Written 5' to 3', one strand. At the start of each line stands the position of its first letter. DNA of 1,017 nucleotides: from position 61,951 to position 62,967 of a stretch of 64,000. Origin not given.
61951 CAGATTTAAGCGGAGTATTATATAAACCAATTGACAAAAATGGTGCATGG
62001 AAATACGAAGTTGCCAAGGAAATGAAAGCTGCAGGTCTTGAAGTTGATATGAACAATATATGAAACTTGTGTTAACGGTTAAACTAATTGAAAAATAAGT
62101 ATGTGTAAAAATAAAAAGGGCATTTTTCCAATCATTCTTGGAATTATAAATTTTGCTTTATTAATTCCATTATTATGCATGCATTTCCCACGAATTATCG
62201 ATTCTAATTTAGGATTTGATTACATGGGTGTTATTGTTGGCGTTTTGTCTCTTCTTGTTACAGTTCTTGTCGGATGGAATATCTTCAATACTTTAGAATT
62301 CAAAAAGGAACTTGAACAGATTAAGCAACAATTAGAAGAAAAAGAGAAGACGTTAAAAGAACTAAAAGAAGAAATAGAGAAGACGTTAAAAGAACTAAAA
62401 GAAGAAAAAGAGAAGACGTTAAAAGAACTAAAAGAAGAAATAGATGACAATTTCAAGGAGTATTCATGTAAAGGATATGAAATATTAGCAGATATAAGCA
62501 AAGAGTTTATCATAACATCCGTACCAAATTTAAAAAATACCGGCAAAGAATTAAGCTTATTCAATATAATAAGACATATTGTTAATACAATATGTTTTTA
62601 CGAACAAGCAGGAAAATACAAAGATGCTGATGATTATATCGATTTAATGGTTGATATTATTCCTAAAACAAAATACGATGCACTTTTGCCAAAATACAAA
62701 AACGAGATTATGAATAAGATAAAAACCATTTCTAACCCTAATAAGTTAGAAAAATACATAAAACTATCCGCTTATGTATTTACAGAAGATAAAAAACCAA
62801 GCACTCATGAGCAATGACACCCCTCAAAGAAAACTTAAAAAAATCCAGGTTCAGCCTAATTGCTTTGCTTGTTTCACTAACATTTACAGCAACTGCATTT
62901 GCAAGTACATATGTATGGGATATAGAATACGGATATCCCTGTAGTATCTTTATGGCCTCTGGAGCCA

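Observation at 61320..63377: Repressor-coupled TIR-like protein plus two membrane proteins: candidate prophage defence/exclusion module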

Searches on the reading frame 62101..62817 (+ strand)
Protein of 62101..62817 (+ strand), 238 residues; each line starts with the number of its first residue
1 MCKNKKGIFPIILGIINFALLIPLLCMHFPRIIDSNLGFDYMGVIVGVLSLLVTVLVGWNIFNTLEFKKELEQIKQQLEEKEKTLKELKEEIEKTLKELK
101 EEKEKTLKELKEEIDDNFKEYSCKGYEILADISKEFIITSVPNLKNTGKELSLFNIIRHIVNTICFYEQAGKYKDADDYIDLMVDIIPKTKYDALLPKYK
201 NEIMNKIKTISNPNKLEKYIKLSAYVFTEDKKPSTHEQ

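Call 3: search_protein_families(library=pfam, proteins=[window:62101-62817:+], max_evalue=1)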
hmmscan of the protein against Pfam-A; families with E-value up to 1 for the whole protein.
window:62101-62817:+ (238 aa): 45 families (the best 25 are shown)
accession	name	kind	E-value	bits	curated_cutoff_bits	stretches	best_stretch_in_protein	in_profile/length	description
PF07851.19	TMEM120A-B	-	0.0023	17.7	29.8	1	66-116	27-77/324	TMEM120A/B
PF12725.13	DUF3810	-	0.0029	17.5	28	1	11-130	22-141/311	Protein of unknown function (DUF3810)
PF06103.16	DUF948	-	0.0044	17.6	37.2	1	54-114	11-77/89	Bacterial protein of unknown function (DUF948)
PF02601.20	Exonuc_VII_L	-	0.0044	17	35.9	1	70-146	220-299/315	Exonuclease VII, large subunit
PF05478.16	Prominin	-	0.0055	15.3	34.3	1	61-209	226-375/799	Prominin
PF14584.11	DUF4446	-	0.0058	17.1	27.4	1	44-128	4-89/150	Protein of unknown function (DUF4446)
PF03961.19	FapA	-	0.0069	16.5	31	1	62-114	149-205/272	Flagellar Assembly Protein A beta solenoid domain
PF04513.17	Baculo_PEP_C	-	0.0099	16.4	38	1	64-119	15-70/140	Baculovirus polyhedron envelope protein, PEP, C terminus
PF09351.15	DUF1993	-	0.011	16.2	23.4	1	75-113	72-110/161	Domain of unknown function (DUF1993)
PF04906.18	Tweety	-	0.013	14.6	31.8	1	45-118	83-156/431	Tweety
PF04977.20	DivIC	-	0.015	15.5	28.9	1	49-94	4-49/80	Septum formation initiator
PF20683.2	DUF6819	-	0.015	15.4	23.5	0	89-127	30-68/171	Domain of unknown function (DUF6819)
PF03938.19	OmpH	-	0.021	15.5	32.4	1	66-120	23-79/141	Outer membrane protein (OmpH-like)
PF14357.11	DUF4404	-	0.022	15.8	27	1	68-114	9-57/83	Domain of unknown function (DUF4404)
PF05016.21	ParE_toxin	-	0.022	15.7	23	1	64-135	4-74/89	ParE toxin of type II toxin-antitoxin system, parDE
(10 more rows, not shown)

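Call 4: search_protein_families(library=padloc, proteins=[window:62101-62817:+], max_evalue=1)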
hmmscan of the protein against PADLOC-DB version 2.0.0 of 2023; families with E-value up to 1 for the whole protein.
window:62101-62817:+ (238 aa): 16 families
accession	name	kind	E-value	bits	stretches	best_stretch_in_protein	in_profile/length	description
PDLC03841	LeoBC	-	7.7e-05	20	1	42-135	480-567/601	-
PDLC03859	LmuB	-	0.00097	16.4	1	67-220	351-462/611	-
PDLC04770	PDC-M67B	-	0.0011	16.7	1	45-120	138-213/217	-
PDLC04135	mad3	-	0.0016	16.1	1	70-131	177-243/374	mads_3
PDLC02668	DndD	-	0.0038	14.2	1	68-146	438-517/659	DndD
PDLC02781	SspC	-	0.0072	12.1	1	61-120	914-973/1104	SspC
PDLC04407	PDC-M09A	-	0.018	12.5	1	66-135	196-260/282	-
PDLC01142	Unk_03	-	0.023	12.9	1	67-118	119-169/186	"Alpha helical protein with coiled-coil region and maybe secreted or membrane (1 TM domain at N-terminus, but a weak TMH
PDLC00651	ZorB3|ZorB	-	0.025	12.1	1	40-96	21-73/215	MotB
PDLC00006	DruC1|DruC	-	0.042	10.3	1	66-120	200-256/626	Unknown function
PDLC00601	ZorA1|ZorA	-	0.053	10.1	1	48-116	33-99/699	MotA/ExbB/TolQ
PDLC04406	PDC-M09A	-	0.07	10.6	1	72-130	12-81/330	-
PDLC04434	PDC-M13A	-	0.093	10.9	1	92-141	19-67/78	-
PDLC00025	DruG2|DruG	-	0.093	9.3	1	68-114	361-406/704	Unknown function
PDLC01692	Cas12f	-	0.15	8.8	1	70-116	87-133/532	CAS-V-F; effector__SPE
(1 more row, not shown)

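Call 7: search_protein_families(library=phrogs, proteins=[window:62101-62817:+], max_evalue=0.001)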
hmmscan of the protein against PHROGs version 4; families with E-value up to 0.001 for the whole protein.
window:62101-62817:+ (238 aa): 4 families
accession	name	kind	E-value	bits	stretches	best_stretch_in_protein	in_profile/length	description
phrog_739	-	lysis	0.00014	23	1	46-115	9-79/122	Rz-like spanin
phrog_1009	-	unknown function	0.00022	22.3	1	44-117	20-88/103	-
phrog_4257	-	unknown function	0.00024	22.4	1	42-126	11-96/138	-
phrog_11408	-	unknown function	0.00095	19.5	1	3-115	6-118/247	-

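Call 8: search_protein_families(library=ncbifam, proteins=[window:62101-62817:+], max_evalue=0.1)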
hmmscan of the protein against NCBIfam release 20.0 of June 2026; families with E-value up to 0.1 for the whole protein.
window:62101-62817:+ (238 aa): 33 families (the best 25 are shown)
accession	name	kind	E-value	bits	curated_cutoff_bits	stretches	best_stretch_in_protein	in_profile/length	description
NF046000.1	MAG1210_fam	subfamily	8.4e-06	24.7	275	1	8-108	67-161/550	MAG1210 family protein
TIGR02872.1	spore_ytvI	equivalog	0.0001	21.9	198.15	1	18-143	28-156/341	sporulation integral membrane protein YtvI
NF003034.1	PRK03918.1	equivalog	0.0002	19.5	700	1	70-130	606-665/878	DNA double-strand break repair ATPase Rad50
NF004438.0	PRK05776.1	equivalog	0.00026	19.3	793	1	45-124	530-607/677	DNA topoisomerase I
TIGR00159.1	TIGR00159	equivalog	0.00047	19.5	188.8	1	21-139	40-159/254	diadenylate cyclase CdaA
NF045939.1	MHJ_0274_fam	hypoth_equivalog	0.00072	19.3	80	1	45-114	3-72/165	MHJ_0274 family protein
TIGR04402.2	mob_CxxC_CxxC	subfamily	0.0012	19.1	70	1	18-117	35-130/180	mobilome CxxCx(11)CxxC protein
TIGR01057.1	topA_arch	equivalog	0.0015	16.9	458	1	64-119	533-588/618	DNA topoisomerase I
NF038305.1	HpsJ_fam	subfamily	0.0016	18.4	60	1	46-112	84-152/234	HpsJ family protein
TIGR01069.2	mutS2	equivalog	0.0018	16.7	400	1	68-134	529-595/790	endonuclease MutS2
NF050014.1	HpsJ_like_B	equivalog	0.0023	17.7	260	1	45-117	92-220/254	hormogonium polysaccharide biosynthesis protein HpsJ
TIGR00237.1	xseA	equivalog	0.0024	17.1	180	1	65-146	290-371/389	exodeoxyribonuclease VII large subunit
TIGR04211.1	SH3_and_anchor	equivalog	0.0025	17.5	65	1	67-111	64-118/198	TIGR04211 family SH3 domain-containing protein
TIGR02169.1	SMC_prok_A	equivalog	0.0031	15.2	729.4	1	66-120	235-288/1165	chromosome segregation protein SMC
NF011132.0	PRK14553.3-1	equivalog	0.0061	16.8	133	1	52-122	37-103/106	ribosomal-processing cysteine protease Prp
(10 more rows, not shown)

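Call 22: find_homologous_proteins(query=window:62101-62817:+)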
Query window:62101-62817:+ (238 aa): 23 proteins with E <= 0.001 among 8000 candidates.
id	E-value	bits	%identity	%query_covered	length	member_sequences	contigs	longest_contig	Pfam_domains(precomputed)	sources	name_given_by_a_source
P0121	7.8e-149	511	100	100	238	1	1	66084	-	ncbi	-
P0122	5.1e-122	424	85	100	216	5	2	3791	-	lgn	-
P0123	1.4e-109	383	79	100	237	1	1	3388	PF14584.12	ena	-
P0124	6.9e-97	341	70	100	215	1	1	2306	-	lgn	-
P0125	3.1e-93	329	70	100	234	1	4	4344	-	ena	-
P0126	9.0e-93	328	69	100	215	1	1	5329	-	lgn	-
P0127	1.0e-87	311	65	100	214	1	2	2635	-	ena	-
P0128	4.2e-86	306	66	100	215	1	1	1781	-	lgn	-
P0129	1.3e-85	305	66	100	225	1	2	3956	-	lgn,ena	-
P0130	2.4e-85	304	67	100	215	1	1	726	PF28533.1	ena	-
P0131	3.6e-74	267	86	66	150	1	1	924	-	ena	-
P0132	2.1e-63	232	51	96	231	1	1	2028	-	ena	-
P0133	8.2e-44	168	43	96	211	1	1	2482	-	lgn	-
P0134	1.6e-43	167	43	97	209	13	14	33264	-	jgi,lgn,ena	-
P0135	2.2e-43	166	44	96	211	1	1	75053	-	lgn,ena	-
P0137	2.5e-30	124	62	44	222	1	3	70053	-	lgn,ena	-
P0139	4.4e-27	113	67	33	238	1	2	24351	-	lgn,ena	-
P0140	5.1e-12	64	45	35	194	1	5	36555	-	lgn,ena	-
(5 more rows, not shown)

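Call 23: find_encoding_contigs(protein=P0121, flank=8000, max_places=3)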
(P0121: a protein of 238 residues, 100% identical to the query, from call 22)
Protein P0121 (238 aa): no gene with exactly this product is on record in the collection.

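Call 24: find_encoding_contigs(protein=P0135, flank=5000, max_places=3)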
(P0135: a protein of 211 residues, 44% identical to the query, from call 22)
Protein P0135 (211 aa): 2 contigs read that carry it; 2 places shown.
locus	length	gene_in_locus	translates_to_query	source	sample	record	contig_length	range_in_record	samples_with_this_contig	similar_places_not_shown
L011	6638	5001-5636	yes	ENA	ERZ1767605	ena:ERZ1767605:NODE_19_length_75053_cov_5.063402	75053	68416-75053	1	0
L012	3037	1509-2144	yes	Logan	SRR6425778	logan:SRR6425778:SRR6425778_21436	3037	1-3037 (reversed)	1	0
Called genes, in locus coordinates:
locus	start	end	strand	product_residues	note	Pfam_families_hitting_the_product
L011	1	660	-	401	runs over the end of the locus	-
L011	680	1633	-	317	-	PF03837:RecT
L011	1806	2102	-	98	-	PF12728:HTH_17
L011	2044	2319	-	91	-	-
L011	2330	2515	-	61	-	-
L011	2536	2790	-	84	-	-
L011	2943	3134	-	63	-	-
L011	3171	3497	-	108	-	-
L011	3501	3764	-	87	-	-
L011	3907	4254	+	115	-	-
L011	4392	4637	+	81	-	-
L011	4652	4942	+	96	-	-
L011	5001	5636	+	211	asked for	-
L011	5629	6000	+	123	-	-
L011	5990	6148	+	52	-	-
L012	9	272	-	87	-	-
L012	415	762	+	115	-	-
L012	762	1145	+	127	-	-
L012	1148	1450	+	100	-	-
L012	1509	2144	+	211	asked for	-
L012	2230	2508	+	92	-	-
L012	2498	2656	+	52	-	-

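Call 25: find_encoding_contigs(protein=P0137, flank=5000, max_places=3)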
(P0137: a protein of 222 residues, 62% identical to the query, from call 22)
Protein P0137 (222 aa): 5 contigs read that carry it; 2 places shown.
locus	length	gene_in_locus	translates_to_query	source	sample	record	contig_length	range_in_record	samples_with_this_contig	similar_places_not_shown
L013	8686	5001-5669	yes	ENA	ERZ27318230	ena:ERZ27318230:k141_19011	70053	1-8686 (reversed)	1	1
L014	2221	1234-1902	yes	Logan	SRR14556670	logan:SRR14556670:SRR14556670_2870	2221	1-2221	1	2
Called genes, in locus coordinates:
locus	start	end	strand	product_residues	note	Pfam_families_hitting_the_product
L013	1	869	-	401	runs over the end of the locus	-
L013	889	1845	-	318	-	PF03837:RecT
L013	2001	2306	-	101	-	-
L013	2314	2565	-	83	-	-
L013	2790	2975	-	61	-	-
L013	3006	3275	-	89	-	-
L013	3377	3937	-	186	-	PF00805:Pentapeptide, PF13576:Pentapeptide_3 (faint), PF00805:Pentapeptide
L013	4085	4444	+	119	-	PF13443:HTH_26, PF01381:HTH_3 (weak)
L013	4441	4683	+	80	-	-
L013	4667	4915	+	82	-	-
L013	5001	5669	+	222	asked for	-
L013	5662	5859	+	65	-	-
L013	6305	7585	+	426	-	PF13715:CarbopepD_reg_2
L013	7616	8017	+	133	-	PF03412:Peptidase_C39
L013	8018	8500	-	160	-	PF01609:DDE_Tnp_1, PF13612:DDE_Tnp_1_3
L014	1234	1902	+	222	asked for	-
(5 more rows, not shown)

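Call 29: find_related_loci(query=window:62101-62817:+, collection=viral_contigs, flank=5000)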
Query window:62101-62817:+ (238 aa) in viral_contigs; peptide patterns used: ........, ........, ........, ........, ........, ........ (x = any residue, [..] = any of these).
79 stretches matched a pattern, but none encodes a relative of the query by tblastn (E <= 1e-3).

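Call 44: search_protein_families(library=pfam, alignment_id=A2, max_evalue=0.1)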
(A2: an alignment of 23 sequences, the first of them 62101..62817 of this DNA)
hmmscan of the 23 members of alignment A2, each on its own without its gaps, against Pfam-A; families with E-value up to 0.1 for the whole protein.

A. member 1, window:62101-62817:+ (238 aa): 27 families (the best 25 are shown)
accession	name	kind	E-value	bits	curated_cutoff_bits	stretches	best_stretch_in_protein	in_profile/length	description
PF07851.19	TMEM120A-B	-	0.0023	17.7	29.8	1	66-116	27-77/324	TMEM120A/B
PF12725.13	DUF3810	-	0.0029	17.5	28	1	11-130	22-141/311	Protein of unknown function (DUF3810)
PF06103.16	DUF948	-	0.0044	17.6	37.2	1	54-114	11-77/89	Bacterial protein of unknown function (DUF948)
PF02601.20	Exonuc_VII_L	-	0.0044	17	35.9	1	70-146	220-299/315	Exonuclease VII, large subunit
PF05478.16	Prominin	-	0.0055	15.3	34.3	1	61-209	226-375/799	Prominin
PF14584.11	DUF4446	-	0.0058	17.1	27.4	1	44-128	4-89/150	Protein of unknown function (DUF4446)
PF03961.19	FapA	-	0.0069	16.5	31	1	62-114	149-205/272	Flagellar Assembly Protein A beta solenoid domain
PF04513.17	Baculo_PEP_C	-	0.0099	16.4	38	1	64-119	15-70/140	Baculovirus polyhedron envelope protein, PEP, C terminus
PF09351.15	DUF1993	-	0.011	16.2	23.4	1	75-113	72-110/161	Domain of unknown function (DUF1993)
PF04906.18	Tweety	-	0.013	14.6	31.8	1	45-118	83-156/431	Tweety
PF04977.20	DivIC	-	0.015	15.5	28.9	1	49-94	4-49/80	Septum formation initiator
PF20683.2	DUF6819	-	0.015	15.4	23.5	0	89-127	30-68/171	Domain of unknown function (DUF6819)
PF03938.19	OmpH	-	0.021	15.5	32.4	1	66-120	23-79/141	Outer membrane protein (OmpH-like)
PF14357.11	DUF4404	-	0.022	15.8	27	1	68-114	9-57/83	Domain of unknown function (DUF4404)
PF05016.21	ParE_toxin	-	0.022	15.7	23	1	64-135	4-74/89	ParE toxin of type II toxin-antitoxin system, parDE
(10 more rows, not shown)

B. families by the number of members that match (of 23 scanned): 86 families (the first 25 are shown)
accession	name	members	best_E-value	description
PF14584.11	DUF4446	8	6.3e-06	Protein of unknown function (DUF4446)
PF04977.20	DivIC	8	0.001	Septum formation initiator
PF06295.17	ZapG-like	7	0.0022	Z-ring associated protein G-like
PF09976.15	TPR_21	7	0.007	Tetratricopeptide repeat-like domain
PF02840.20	Prp18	6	0.00028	Prp18 domain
PF04513.17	Baculo_PEP_C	5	0.003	Baculovirus polyhedron envelope protein, PEP, C terminus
PF06103.16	DUF948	4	0.0016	Bacterial protein of unknown function (DUF948)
PF07889.17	DUF1664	4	0.049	Protein of unknown function (DUF1664)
PF25708.1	Phage_T7_Gp5_9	3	0.0013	Phage T7 gp5.9 RecBCD inhibitor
PF10805.13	DUF2730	3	0.013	Protein of unknown function (DUF2730)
PF09919.14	DUF2149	3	0.036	Uncharacterized conserved protein (DUF2149)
PF07851.19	TMEM120A-B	2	0.0023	TMEM120A/B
PF12725.13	DUF3810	2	0.0029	Protein of unknown function (DUF3810)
PF11460.13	DUF3007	2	0.0051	Protein of unknown function (DUF3007)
PF05478.16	Prominin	2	0.0055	Prominin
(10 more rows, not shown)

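Call 48: find_encoding_contigs(protein=P0140, flank=5000, max_places=3)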
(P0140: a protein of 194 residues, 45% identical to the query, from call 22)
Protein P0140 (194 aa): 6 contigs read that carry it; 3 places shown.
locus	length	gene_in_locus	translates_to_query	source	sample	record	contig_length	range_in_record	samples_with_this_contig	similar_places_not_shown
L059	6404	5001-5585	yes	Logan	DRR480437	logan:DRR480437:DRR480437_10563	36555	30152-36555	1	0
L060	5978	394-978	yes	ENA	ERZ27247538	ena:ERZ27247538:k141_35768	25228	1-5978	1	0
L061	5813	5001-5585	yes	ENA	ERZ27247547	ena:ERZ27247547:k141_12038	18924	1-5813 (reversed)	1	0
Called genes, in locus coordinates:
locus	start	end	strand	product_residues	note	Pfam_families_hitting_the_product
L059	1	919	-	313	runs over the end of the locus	-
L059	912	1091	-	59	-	-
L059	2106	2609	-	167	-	PF07463:NUMOD4, PF13392:HNH_3 (weak)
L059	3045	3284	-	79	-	-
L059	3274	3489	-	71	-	-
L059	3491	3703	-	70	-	-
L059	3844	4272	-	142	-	-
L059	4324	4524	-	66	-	-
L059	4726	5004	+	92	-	-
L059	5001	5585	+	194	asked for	-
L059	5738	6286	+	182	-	-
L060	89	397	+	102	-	-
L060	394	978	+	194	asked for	-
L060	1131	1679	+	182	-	-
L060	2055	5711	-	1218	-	PF12128:DUF3584, PF13175:AAA_15 (weak), PF12128:DUF3584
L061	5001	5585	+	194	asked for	-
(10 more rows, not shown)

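Call 49: find_encoding_contigs(protein=P0139, flank=5000, max_places=3)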
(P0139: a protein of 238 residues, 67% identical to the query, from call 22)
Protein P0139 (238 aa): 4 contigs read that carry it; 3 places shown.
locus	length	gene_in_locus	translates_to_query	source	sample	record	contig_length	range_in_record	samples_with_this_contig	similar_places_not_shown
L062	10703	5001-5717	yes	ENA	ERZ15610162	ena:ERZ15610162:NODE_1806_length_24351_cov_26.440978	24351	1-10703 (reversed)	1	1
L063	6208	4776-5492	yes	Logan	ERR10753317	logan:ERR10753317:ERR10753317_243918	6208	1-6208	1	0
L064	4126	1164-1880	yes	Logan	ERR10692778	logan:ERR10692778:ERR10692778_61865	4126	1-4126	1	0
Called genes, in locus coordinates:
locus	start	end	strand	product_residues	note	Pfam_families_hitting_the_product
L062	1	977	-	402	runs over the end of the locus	-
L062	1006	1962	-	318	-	PF03837:RecT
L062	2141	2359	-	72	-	PF12728:HTH_17, PF00376:MerR (weak), PF13411:MerR_1 (weak)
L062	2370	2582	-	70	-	-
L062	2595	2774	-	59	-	-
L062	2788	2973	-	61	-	-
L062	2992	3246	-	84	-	-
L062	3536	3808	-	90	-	-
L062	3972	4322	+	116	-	-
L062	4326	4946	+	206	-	PF11185:DUF2971 (weak)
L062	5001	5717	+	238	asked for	-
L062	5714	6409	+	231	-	-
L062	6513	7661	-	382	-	PF17293:Arm-DNA-bind_5 (weak), PF13102:Phage_int_SAM_5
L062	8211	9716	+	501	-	PF01120:Alpha_L_fucos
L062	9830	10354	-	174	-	PF00210:Ferritin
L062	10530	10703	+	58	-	?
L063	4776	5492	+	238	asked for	-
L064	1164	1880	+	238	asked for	-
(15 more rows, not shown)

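Call 54: predict_structure(alignment_id=A3)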
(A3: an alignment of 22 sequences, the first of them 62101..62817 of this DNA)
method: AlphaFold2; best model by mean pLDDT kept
length: 238 residues; sequences in the alignment: 22
mean_pLDDT: 83.9   pTM: 0.53
mean pLDDT of the five models: 83.9, 82.6, 82.2, 80.9, 80.5
residues with pLDDT >= 90: 141; 70-90: 55; 50-70: 26; < 50: 16
segments of 3 or more residues with pLDDT < 50: 1-5, 230-238
pLDDT, mean of each block of 10 residues (from residue 1): 49 73 63 52 79 86 88 93 97 97 95 93 94 91 77 92 96 96 92 92 95 95 82 37
secondary structure, 60 per line:
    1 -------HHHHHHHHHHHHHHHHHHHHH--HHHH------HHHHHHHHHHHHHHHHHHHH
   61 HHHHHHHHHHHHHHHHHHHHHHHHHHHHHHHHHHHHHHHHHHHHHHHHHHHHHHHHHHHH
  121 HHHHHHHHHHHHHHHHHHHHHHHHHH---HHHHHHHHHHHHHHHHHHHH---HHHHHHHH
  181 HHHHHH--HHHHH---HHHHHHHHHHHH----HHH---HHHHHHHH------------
elements in order: H8-28 H31-34 H41-146 H150-169 H173-186 H189-193 H197-208 H219-226

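Call 62: fold_search(model_id=the predicted structure, library=pdb)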
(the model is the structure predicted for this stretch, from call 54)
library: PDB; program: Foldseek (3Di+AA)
matches with E <= 10: 469; with E <= 0.001: 0
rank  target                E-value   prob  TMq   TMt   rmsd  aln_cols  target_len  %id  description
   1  5che_E                1.8e-01  0.60  0.21  0.34  11.2       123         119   13  Crystal structure of Arabidopsis glutamyl-tRNA reductase in complex with its regulatory proteins (released 2016-02-03)
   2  5fzq_A                2.0e-01  0.47  0.17  0.31  11.9       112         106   14  Designed TPR Protein M4N (released 2016-10-12)
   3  6vfk_A                2.7e-01  0.54  0.18  0.31  10.5       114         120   14  De novo designed tetrahedral nanoparticle T33_dn10 displaying 4 copies of BG505-SOSIP trimer on the surface (released 2020-07-22)
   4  5che_F                3.2e-01  0.47  0.21  0.33   8.3       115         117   13  Crystal structure of Arabidopsis glutamyl-tRNA reductase in complex with its regulatory proteins (released 2016-02-03)
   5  5fzr_A                3.2e-01  0.41  0.18  0.32  11.9       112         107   16  Designed TPR Protein M4N delta C (CF I) (released 2016-10-12)
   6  6vfh_A                3.4e-01  0.38  0.17  0.27  10.3       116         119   12  De novo designed tetrahedral nanoparticle T33_dn10 (released 2020-08-12)
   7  9bui_W                4.1e-01  0.72  0.27  0.16   5.1       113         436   12  M1A Midnolin-Proteasome (with Ubl) (released 2025-06-11)
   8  6xr2_B                4.1e-01  0.38  0.19  0.25  12.0       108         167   10  Computationally designed right-handed alpha/alpha homotrimeric toroid with 3 repeats per subunit (released 2021-07-14)
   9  5oj8                  5.4e-01  0.57  0.24  0.27   7.0       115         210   16  Crystal structure of the KLC1-TPR domain ([A1-B5] fragment) (released 2017-10-11)
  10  3zfw_B                6.0e-01  0.35  0.20  0.21  10.2       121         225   16  Crystal structure of the TPR domain of kinesin light chain 2 in complex with a tryptophan-acidic cargo peptide (released 2013-04-03)
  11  3zfw_A                6.0e-01  0.35  0.20  0.21  10.2       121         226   16  Crystal structure of the TPR domain of kinesin light chain 2 in complex with a tryptophan-acidic cargo peptide (released 2013-04-03)
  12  6vfj_B                6.0e-01  0.16  0.13  0.24  13.8       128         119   10  De novo designed icosahedral nanoparticle I53_dn5 (released 2020-08-12)
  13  8fbo_A                6.3e-01  0.84  0.29  0.27   8.1       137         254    9  Improving the secretion of designed protein assemblies through negative design of cryptic transmembrane domains (released 2023-03-22)
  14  4g2v_A                6.3e-01  0.47  0.21  0.17   6.5        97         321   16  Structure complex of LGN binding with FRMPD1 (released 2013-01-23)
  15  3kd7_A                6.3e-01  0.30  0.16  0.33  10.6       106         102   16  Designed TPR module (CTPR390) in complex with its peptide-ligand (Hsp90 peptide) (released 2010-02-02)
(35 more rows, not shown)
